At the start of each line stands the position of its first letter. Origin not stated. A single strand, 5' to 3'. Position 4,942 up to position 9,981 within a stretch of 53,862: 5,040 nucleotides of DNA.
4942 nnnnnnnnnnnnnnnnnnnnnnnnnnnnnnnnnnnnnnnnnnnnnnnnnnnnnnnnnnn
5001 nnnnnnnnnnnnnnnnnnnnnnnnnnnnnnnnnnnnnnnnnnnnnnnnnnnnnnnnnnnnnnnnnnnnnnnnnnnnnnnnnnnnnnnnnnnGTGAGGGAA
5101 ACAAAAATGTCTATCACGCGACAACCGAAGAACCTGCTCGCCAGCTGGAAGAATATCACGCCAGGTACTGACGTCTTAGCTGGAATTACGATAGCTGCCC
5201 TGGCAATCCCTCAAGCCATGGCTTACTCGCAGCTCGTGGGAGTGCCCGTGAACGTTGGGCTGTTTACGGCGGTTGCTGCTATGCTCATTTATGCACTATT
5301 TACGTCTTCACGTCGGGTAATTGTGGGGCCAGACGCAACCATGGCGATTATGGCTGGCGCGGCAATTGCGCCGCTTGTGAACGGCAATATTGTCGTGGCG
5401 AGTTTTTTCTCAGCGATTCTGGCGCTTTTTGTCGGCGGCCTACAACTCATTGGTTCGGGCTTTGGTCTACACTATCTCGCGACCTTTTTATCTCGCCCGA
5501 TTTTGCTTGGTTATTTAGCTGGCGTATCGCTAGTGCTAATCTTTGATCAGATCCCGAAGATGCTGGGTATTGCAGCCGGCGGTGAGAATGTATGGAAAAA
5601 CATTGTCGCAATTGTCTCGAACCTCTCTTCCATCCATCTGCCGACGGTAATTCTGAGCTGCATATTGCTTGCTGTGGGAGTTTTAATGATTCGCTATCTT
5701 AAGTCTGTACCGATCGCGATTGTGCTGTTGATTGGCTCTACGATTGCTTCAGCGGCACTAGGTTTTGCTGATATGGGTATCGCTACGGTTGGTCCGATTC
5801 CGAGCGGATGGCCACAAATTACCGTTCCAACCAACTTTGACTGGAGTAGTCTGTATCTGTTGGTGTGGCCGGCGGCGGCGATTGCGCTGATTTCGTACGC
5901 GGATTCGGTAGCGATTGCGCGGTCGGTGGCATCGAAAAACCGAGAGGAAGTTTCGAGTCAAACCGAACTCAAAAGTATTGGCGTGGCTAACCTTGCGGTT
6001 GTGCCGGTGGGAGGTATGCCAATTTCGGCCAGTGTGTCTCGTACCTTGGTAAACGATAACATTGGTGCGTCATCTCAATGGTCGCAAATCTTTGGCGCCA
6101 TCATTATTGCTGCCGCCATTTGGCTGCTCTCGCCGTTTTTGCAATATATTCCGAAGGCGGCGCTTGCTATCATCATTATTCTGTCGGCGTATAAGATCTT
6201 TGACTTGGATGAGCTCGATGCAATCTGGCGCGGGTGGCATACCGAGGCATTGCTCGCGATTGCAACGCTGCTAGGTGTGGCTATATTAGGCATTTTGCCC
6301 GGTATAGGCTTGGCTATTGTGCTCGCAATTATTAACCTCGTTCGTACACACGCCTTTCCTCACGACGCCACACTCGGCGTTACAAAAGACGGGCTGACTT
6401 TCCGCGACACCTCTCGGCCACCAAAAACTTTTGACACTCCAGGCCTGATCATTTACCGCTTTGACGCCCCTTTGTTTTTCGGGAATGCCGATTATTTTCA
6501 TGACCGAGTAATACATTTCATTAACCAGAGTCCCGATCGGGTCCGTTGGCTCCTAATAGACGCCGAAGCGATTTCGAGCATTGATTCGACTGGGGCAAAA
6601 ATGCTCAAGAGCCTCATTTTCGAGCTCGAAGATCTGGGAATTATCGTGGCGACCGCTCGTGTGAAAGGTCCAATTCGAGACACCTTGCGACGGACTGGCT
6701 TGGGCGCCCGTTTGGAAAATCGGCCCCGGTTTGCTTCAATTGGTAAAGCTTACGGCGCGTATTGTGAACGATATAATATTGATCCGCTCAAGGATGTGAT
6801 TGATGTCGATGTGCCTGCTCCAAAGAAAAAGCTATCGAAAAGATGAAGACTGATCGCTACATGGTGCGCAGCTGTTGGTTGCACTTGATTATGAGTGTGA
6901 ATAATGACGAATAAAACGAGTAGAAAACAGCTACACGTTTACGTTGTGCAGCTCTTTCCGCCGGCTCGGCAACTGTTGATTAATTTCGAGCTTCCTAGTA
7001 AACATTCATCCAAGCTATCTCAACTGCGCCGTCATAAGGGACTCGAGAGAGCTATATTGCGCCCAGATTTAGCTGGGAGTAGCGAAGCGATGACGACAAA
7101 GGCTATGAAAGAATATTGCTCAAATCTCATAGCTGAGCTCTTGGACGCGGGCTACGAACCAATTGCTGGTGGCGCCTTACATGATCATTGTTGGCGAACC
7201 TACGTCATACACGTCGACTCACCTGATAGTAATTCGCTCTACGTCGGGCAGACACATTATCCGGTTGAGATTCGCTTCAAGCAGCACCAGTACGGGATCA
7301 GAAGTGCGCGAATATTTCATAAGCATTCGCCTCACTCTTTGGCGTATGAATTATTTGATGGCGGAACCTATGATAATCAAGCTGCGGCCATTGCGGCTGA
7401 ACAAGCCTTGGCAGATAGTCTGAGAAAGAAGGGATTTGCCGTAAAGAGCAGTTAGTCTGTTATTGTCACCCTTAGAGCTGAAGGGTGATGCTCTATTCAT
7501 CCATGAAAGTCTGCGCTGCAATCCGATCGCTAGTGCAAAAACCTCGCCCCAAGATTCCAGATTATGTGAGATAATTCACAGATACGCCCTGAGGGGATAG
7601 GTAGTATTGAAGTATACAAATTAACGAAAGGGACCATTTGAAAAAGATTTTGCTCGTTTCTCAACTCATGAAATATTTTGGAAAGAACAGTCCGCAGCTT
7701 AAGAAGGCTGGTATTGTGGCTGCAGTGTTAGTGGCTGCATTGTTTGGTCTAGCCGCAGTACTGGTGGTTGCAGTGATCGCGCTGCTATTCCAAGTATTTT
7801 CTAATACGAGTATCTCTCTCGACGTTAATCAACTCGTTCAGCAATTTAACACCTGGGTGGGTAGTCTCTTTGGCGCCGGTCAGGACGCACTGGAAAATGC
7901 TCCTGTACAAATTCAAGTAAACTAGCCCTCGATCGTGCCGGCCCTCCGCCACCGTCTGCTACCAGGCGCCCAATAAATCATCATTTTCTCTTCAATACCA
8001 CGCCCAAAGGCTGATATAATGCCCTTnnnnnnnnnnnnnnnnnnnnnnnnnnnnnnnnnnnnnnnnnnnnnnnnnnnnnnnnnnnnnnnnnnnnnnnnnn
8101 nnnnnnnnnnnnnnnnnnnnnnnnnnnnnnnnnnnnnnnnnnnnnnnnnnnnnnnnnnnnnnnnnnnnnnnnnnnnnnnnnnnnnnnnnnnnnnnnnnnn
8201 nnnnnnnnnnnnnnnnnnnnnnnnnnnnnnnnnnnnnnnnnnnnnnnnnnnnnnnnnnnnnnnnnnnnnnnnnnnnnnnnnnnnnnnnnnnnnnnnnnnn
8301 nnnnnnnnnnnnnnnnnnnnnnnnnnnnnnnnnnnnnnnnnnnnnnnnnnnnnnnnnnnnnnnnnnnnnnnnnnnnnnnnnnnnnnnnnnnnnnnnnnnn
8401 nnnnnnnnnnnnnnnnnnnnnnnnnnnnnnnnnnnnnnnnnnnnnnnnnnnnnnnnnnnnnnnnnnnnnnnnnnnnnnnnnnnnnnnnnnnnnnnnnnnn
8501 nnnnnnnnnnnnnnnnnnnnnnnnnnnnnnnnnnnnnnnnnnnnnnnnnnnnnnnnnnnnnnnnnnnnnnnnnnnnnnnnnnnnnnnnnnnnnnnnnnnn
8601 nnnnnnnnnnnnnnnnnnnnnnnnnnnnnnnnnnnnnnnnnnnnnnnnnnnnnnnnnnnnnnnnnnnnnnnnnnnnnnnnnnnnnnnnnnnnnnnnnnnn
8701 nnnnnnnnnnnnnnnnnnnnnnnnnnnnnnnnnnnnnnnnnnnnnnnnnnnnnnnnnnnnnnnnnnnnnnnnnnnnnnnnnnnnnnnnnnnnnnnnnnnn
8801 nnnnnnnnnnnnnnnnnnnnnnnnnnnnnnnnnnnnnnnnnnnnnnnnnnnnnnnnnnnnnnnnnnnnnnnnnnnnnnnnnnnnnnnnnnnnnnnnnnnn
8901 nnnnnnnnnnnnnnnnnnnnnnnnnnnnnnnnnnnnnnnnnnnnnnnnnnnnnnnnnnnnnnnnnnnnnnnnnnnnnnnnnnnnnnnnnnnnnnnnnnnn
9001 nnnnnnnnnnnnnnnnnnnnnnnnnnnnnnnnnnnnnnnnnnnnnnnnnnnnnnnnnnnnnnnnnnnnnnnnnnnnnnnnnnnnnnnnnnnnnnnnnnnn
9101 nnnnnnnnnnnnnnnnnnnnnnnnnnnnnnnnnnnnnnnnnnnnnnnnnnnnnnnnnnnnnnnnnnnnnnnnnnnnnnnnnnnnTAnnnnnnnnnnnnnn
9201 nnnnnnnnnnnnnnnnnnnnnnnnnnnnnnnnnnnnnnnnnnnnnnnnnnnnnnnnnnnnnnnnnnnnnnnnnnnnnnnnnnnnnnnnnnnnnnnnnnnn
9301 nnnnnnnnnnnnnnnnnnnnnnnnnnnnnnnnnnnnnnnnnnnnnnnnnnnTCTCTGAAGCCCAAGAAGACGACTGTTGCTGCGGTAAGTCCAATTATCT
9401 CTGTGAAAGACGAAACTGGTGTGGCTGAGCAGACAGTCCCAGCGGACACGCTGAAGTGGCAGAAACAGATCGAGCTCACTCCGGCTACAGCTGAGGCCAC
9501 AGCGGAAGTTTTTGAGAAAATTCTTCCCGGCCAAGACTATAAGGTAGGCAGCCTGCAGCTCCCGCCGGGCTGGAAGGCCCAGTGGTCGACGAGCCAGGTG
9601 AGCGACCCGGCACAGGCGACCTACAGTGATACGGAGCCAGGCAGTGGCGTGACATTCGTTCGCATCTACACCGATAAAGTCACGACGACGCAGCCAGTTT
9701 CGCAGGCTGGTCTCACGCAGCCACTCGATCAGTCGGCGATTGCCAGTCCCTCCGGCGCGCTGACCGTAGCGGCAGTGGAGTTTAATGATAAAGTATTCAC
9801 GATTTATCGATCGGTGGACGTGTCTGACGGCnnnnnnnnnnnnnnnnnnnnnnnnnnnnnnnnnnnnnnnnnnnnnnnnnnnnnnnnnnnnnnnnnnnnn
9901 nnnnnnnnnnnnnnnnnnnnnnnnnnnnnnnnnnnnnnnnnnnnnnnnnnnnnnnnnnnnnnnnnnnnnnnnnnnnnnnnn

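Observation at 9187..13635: Adhesin-sized extracytoplasmic domain fused in one ORF to a histidine-kinase core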

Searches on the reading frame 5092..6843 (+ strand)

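Call 4: search_protein_families(library=pfam, proteins=[window:5092-6843:+], max_evalue=0.1)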
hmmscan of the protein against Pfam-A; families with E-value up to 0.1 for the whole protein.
window:5092-6843:+ (584 aa): 2 families
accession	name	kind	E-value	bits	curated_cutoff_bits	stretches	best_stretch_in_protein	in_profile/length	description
PF00916.26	Sulfate_transp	-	9.9e-79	265.3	23.2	1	27-392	4-380/380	Sulfate permease family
PF01740.26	STAS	-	1.9e-14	53.7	22.6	1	449-541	7-97/106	STAS domain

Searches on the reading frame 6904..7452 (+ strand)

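Call 4: search_protein_families(library=pfam, proteins=[window:6904-7452:+], max_evalue=0.1)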
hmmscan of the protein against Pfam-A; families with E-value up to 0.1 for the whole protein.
window:6904-7452:+ (183 aa): 1 family
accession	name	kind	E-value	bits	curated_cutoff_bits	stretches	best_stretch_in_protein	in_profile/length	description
PF01541.30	GIY-YIG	-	0.00046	20.9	22.6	1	97-175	2-74/78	GIY-YIG catalytic domain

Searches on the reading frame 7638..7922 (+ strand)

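Call 88: search_protein_families(library=pfam, proteins=[window:7638-7922:+], max_evalue=1)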
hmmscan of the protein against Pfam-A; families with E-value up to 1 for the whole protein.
window:7638-7922:+ (95 aa): 3 families
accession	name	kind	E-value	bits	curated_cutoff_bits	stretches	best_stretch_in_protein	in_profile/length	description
PF18926.5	DUF5676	-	0.02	16.2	27.6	1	22-79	3-60/82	2TM family of unknown function (DUF5676)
PF04688.18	Holin_SPP1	-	0.044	14.4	27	1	6-59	17-60/74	SPP1 phage holin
PF08387.15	FBD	-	0.091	13.1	22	1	9-26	29-46/46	FBD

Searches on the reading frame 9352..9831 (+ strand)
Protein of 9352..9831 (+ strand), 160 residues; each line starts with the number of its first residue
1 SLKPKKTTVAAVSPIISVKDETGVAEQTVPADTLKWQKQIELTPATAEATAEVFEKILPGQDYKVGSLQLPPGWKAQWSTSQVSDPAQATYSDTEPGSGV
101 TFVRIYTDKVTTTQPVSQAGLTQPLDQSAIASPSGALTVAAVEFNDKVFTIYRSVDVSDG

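Call 88: search_protein_families(library=pfam, proteins=[window:9352-9831:+], max_evalue=1)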
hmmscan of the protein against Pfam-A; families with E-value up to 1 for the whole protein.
window:9352-9831:+ (160 aa): 1 family
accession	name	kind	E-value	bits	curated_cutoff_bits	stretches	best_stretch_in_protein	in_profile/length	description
PF00397.32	WW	-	0.18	12.3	26.9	1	70-81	1-12/31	WW domain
